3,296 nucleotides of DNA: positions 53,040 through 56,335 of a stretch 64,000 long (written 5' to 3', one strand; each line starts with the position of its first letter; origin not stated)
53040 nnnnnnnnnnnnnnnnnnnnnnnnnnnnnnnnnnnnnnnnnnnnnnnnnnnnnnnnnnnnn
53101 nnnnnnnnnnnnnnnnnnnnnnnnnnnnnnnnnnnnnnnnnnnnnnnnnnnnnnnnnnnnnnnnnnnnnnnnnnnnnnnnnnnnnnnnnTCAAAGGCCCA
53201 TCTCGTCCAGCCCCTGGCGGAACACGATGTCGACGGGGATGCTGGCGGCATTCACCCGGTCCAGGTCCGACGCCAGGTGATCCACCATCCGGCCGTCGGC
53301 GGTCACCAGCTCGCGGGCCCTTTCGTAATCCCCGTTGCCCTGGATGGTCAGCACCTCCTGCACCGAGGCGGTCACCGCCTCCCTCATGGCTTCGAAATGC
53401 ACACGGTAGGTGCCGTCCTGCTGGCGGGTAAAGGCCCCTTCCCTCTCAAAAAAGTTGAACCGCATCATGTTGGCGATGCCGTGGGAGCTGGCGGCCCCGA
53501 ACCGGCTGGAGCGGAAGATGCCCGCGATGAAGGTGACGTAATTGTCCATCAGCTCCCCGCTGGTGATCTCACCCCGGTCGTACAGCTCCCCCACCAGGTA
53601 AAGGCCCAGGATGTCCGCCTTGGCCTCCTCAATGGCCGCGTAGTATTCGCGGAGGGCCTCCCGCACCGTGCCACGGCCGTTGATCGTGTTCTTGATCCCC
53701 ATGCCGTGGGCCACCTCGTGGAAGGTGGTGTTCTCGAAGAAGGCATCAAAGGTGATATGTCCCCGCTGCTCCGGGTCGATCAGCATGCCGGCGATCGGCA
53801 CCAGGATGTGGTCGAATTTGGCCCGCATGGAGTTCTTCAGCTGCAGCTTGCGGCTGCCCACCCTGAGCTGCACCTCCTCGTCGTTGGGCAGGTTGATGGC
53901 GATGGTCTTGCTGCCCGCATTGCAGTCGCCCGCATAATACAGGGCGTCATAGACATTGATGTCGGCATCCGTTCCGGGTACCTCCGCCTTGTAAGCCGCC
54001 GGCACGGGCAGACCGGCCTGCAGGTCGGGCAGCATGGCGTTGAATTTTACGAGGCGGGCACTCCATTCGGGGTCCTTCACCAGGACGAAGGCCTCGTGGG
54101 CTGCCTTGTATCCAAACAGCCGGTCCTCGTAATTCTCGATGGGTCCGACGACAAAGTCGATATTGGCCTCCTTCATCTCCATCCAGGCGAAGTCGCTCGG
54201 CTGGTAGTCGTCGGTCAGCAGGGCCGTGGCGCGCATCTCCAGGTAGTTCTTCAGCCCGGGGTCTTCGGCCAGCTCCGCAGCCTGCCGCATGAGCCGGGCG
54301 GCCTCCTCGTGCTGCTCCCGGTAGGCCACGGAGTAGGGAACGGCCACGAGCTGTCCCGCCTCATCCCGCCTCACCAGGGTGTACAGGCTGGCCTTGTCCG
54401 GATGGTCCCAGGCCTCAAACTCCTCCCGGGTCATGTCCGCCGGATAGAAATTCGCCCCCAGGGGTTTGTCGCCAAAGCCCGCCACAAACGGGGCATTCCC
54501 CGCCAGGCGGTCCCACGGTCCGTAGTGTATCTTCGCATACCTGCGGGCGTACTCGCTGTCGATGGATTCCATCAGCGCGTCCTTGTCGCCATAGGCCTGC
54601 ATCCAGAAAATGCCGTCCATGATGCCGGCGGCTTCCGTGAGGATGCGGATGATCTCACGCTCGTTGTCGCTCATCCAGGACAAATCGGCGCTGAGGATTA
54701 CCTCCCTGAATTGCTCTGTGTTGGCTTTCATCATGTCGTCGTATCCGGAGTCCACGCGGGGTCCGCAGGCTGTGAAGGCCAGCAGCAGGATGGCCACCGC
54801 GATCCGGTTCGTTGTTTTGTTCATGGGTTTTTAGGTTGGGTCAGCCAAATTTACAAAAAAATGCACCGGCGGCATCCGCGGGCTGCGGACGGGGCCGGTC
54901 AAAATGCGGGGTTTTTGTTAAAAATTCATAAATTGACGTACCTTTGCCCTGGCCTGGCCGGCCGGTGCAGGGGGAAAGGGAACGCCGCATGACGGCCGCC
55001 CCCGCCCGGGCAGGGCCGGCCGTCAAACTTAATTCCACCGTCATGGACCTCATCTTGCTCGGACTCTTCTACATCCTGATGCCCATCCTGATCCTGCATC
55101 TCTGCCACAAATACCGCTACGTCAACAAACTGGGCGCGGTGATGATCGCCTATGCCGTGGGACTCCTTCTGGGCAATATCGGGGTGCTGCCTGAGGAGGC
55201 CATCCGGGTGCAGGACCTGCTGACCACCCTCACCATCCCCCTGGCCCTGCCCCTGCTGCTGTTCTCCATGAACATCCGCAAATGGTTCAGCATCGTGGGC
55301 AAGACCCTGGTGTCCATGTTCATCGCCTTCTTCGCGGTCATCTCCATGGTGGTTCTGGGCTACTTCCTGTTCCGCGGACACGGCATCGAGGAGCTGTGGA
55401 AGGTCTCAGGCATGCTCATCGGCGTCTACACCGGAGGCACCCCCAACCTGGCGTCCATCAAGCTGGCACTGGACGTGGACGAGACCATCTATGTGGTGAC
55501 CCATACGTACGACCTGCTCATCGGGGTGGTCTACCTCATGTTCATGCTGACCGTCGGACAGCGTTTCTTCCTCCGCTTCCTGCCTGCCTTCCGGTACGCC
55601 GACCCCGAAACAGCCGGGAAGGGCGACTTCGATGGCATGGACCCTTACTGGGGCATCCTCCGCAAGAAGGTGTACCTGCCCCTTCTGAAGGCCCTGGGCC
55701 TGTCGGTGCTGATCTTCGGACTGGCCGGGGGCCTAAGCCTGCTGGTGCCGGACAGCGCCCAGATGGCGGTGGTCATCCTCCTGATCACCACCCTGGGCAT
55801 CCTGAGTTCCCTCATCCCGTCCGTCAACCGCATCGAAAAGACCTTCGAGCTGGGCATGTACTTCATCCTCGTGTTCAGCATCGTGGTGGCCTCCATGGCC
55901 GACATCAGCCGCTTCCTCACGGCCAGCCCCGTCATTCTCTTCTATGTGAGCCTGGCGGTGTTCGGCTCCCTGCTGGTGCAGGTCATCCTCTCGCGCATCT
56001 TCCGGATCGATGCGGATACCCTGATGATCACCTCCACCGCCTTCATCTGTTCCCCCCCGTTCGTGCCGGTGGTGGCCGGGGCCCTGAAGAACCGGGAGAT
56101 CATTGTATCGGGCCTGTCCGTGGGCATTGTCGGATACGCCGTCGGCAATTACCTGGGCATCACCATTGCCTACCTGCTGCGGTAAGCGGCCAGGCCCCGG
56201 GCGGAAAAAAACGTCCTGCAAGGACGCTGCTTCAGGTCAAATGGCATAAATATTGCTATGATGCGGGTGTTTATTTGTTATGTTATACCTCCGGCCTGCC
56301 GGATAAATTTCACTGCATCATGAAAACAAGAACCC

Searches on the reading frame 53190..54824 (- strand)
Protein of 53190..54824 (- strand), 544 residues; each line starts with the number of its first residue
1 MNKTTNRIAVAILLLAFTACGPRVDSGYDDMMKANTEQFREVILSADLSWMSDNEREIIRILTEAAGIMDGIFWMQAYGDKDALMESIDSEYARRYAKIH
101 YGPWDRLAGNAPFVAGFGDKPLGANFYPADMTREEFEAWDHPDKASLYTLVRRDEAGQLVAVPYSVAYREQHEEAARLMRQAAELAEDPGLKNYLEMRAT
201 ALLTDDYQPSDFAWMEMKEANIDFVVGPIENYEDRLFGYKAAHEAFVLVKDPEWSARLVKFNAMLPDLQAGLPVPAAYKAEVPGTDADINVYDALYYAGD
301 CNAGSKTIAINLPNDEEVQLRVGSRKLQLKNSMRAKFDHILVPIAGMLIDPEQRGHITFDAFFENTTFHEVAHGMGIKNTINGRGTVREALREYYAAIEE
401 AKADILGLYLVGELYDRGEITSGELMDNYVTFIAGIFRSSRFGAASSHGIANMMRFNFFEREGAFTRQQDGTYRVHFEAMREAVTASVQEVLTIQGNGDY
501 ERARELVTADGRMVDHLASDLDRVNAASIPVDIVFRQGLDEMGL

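Call 68: search_protein_families(library=pfam, proteins=[window:53190-54824:-], max_evalue=0.000001)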
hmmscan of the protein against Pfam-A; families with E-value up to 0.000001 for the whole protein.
window:53190-54824:- (544 aa): 1 family
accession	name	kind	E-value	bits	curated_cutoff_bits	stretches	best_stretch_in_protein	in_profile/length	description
PF03571.21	Peptidase_M49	-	2.6e-10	39.8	21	1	186-341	123-271/548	Peptidase family M49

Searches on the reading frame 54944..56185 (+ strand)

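Call 68: search_protein_families(library=pfam, proteins=[window:54944-56185:+], max_evalue=0.000001)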
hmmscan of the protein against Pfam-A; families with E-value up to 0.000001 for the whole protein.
window:54944-56185:+ (413 aa): 1 family
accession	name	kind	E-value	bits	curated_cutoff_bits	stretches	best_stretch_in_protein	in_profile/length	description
PF05684.17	DUF819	-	5.1e-44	151.3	27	1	55-412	17-376/379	Protein of unknown function (DUF819)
